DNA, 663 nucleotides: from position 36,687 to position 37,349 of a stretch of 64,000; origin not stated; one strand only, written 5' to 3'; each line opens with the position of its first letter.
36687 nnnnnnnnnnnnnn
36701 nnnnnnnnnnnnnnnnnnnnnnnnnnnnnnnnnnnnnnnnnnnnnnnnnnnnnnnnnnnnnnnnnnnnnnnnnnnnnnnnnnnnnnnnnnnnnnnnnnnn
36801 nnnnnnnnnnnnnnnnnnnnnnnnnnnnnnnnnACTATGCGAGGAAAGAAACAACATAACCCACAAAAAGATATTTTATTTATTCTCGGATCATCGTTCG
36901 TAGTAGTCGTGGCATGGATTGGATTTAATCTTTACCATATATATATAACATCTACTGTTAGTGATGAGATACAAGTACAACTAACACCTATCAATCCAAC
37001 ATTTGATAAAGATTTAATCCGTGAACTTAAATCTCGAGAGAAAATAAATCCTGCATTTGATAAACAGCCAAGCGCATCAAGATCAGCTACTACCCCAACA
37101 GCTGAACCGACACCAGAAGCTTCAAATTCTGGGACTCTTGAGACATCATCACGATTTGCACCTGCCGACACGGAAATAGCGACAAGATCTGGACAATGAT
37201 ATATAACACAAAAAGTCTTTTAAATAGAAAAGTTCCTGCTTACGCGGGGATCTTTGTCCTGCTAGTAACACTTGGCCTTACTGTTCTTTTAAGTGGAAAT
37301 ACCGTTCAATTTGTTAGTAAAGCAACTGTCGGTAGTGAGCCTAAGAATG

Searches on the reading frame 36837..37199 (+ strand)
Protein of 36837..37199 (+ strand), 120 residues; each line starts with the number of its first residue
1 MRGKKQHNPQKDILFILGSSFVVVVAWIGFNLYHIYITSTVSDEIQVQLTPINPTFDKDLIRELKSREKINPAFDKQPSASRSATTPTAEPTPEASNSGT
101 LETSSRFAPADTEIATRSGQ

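Call 8: search_protein_families(library=pfam, proteins=[window:36837-37199:+])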
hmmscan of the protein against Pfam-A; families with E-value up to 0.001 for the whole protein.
window:36837-37199:+ (120 aa): 0 families

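Call 16: search_protein_families(library=pfam, max_evalue=5, proteins=[window:36837-37199:+])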
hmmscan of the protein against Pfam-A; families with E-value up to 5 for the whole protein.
window:36837-37199:+ (120 aa): 2 families
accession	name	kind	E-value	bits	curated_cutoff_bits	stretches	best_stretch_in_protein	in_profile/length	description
PF13129.11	DUF3953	-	0.1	12.8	22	1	4-26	18-39/41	Protein of unknown function (DUF3953)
PF19638.4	DUF6141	-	0.18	12.1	27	1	14-61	56-101/164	Family of unknown function (DUF6141)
